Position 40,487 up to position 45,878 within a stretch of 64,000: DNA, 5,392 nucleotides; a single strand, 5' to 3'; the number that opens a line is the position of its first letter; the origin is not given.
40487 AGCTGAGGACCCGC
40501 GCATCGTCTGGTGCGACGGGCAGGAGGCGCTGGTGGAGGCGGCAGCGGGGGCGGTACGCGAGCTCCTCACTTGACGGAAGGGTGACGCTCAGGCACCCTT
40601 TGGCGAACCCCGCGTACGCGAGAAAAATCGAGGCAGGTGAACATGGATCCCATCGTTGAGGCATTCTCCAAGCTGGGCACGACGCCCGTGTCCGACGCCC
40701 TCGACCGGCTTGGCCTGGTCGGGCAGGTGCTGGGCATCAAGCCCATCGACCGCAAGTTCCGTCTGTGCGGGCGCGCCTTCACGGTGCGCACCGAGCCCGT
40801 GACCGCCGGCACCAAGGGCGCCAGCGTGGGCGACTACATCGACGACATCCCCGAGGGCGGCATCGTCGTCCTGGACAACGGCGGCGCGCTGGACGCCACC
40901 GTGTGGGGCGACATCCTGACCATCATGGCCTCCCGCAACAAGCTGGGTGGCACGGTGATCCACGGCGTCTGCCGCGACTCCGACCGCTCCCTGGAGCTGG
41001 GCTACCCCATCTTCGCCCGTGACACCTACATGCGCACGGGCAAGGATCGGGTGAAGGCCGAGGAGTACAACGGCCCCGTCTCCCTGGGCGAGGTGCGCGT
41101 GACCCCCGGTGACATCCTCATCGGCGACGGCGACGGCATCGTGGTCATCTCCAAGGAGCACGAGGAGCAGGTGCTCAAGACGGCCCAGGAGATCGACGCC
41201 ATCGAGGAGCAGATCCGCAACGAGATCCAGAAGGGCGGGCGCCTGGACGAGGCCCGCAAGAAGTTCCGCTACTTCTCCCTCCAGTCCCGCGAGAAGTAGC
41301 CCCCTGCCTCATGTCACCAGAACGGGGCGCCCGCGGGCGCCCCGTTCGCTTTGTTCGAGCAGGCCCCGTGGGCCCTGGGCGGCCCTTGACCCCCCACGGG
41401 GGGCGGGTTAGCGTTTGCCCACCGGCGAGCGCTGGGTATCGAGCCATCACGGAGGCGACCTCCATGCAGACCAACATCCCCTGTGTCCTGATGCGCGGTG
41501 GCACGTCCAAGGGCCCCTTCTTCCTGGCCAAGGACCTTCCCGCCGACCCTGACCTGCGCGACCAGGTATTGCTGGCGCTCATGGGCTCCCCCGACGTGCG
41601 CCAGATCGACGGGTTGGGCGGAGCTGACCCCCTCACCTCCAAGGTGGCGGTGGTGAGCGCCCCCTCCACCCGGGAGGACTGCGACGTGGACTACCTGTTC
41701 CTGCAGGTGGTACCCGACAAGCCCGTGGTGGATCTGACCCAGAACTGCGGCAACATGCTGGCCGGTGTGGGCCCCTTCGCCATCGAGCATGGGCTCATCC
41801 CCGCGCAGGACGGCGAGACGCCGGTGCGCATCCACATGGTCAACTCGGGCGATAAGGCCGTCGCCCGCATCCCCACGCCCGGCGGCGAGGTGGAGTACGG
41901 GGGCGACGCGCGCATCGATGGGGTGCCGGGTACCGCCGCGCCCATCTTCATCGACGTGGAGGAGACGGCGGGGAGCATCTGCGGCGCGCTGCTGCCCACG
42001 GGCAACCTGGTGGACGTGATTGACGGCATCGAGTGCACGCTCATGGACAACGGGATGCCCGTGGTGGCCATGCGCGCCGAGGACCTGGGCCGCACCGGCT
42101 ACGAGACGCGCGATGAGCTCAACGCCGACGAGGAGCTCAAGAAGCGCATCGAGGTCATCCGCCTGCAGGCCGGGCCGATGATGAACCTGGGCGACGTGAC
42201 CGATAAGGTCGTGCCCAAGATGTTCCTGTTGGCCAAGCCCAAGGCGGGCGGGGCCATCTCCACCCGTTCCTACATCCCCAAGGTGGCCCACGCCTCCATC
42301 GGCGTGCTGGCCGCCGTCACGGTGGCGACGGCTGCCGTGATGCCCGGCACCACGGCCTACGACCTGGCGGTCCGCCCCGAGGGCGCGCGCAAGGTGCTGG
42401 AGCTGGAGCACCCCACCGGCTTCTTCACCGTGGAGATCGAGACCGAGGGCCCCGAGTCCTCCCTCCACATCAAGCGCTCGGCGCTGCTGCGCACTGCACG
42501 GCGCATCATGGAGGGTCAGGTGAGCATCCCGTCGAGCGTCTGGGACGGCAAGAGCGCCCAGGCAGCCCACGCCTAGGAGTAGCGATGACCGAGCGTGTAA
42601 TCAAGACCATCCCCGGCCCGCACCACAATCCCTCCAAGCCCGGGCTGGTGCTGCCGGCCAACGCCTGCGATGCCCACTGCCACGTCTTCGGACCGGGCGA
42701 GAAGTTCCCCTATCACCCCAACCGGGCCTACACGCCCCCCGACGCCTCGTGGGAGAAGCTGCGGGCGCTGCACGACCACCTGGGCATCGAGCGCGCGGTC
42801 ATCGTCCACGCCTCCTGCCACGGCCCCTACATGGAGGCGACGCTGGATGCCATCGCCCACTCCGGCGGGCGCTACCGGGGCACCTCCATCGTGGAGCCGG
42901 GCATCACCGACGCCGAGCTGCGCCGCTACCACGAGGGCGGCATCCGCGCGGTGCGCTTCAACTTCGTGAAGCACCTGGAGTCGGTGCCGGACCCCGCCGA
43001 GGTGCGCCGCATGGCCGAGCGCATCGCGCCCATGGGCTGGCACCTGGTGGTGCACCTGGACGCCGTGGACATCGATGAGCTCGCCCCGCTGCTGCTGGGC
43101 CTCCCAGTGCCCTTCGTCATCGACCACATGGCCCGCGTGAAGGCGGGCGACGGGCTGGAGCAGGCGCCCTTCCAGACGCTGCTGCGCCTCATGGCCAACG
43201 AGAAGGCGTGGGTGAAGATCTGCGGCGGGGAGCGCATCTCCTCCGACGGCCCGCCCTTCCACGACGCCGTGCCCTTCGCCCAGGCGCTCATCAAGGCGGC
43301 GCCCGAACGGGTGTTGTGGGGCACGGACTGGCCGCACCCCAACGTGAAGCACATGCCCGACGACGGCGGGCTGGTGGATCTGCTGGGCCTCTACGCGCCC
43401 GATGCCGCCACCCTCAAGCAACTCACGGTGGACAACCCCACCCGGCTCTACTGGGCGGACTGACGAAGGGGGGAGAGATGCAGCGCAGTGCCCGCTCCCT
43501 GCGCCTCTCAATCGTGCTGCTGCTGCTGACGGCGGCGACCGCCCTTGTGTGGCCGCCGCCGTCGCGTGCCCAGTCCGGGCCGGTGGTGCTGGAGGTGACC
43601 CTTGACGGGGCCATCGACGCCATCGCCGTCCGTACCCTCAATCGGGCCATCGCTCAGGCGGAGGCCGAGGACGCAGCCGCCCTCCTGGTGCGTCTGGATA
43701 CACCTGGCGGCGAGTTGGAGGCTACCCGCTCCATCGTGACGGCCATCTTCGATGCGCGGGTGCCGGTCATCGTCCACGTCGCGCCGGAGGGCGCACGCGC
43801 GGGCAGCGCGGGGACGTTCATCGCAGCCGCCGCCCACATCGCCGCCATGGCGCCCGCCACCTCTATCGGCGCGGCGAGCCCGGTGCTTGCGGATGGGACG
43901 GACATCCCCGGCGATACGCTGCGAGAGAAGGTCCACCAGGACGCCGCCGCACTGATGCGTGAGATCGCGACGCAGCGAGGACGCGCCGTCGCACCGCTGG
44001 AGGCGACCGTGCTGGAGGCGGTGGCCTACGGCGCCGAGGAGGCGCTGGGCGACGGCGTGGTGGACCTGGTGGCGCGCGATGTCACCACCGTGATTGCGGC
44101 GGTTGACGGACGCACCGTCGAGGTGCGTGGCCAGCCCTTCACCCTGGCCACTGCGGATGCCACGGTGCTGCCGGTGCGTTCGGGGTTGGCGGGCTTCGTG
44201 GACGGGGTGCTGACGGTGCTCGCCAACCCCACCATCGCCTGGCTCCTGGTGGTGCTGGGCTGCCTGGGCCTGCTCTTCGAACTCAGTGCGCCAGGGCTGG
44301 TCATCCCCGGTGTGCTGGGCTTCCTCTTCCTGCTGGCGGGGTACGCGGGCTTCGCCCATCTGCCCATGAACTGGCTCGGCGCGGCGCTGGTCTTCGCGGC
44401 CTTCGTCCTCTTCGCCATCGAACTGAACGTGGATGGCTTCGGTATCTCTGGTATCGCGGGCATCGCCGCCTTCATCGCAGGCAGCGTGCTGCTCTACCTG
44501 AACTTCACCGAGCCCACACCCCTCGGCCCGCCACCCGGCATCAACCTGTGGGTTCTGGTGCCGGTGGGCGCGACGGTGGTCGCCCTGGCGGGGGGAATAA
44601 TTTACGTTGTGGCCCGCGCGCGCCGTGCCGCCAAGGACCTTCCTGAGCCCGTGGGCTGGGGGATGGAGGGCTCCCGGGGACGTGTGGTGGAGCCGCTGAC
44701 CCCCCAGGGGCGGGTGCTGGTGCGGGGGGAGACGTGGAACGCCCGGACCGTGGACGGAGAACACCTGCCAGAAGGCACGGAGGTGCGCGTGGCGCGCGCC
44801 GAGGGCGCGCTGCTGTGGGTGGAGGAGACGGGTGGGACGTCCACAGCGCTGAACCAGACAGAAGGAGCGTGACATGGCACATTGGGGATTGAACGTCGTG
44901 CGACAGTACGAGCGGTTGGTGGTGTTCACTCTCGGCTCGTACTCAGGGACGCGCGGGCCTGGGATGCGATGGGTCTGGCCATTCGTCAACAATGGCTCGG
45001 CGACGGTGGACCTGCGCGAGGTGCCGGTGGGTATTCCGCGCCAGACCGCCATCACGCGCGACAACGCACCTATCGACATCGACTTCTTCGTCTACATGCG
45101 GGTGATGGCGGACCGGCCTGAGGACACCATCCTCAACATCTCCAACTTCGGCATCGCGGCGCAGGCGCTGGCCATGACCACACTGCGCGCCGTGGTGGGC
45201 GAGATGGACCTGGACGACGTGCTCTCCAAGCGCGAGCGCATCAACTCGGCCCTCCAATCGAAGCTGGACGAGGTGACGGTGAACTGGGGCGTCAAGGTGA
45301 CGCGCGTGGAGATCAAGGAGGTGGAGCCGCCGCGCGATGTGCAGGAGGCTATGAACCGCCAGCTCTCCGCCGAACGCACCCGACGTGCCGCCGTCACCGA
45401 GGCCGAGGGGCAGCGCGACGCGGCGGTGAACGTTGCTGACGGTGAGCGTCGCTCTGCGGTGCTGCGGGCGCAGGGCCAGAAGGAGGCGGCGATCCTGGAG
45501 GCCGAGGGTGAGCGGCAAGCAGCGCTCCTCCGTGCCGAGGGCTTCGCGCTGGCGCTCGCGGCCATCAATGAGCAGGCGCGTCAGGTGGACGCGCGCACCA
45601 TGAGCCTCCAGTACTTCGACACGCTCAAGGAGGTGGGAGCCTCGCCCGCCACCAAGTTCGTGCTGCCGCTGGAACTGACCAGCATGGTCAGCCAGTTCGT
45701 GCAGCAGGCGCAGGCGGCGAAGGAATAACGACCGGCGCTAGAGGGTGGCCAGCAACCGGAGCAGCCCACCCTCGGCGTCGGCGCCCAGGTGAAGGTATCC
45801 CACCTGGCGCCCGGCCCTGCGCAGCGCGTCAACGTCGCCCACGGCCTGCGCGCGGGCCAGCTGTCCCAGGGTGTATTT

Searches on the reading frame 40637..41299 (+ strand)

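Call 22: search_protein_families(library=pfam, proteins=[window:40637-41299:+], max_evalue=0.001)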
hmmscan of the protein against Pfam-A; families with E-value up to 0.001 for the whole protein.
window:40637-41299:+ (220 aa): 1 family
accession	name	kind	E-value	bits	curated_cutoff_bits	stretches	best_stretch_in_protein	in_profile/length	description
PF03737.21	RraA-like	-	2.1e-35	122.6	24.5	1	15-170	1-152/152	Aldolase/RraA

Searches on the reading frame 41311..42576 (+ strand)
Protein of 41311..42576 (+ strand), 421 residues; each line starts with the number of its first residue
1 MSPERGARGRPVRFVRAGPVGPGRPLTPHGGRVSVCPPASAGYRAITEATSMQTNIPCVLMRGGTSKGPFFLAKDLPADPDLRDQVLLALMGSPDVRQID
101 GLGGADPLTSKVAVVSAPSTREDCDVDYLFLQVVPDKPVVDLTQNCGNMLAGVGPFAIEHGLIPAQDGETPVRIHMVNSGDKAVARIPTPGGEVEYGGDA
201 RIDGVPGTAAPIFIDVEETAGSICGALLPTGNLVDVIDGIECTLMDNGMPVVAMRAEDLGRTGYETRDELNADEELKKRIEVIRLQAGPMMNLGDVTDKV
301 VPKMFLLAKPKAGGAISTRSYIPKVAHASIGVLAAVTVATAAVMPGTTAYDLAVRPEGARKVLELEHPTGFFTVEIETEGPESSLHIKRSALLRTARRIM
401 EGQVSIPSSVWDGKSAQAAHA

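Call 22: search_protein_families(library=pfam, proteins=[window:41311-42576:+], max_evalue=0.001)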
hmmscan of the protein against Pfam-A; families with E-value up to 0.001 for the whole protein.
window:41311-42576:+ (421 aa): 1 family
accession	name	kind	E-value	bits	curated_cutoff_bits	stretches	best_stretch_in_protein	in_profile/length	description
PF04303.18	PrpF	-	5.9e-103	345.1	27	1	54-407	2-371/371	PrpF protein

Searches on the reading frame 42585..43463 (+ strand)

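Call 22: search_protein_families(library=pfam, proteins=[window:42585-43463:+], max_evalue=0.001)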
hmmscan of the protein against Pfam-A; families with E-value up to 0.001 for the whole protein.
window:42585-43463:+ (292 aa): 1 family
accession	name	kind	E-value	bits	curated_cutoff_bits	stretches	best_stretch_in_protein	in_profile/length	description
PF04909.20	Amidohydro_2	-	2.9e-57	195.1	26.4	1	28-289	1-287/289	Amidohydrolase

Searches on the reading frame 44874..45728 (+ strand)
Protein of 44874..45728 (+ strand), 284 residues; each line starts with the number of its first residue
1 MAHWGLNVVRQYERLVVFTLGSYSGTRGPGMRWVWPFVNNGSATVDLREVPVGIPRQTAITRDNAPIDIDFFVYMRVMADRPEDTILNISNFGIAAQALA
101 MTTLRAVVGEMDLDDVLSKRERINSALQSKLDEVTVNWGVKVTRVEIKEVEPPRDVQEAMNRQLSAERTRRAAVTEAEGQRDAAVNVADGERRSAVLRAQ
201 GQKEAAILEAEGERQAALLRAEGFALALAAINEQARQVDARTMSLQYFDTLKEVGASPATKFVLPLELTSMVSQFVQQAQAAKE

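Call 22: search_protein_families(library=pfam, proteins=[window:44874-45728:+], max_evalue=0.001)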
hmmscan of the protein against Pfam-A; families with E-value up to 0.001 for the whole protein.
window:44874-45728:+ (284 aa): 1 family
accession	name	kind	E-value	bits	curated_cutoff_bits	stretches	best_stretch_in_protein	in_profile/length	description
PF01145.31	Band_7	-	2.4e-37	129.1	23.6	1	8-180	2-175/176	SPFH domain / Band 7 family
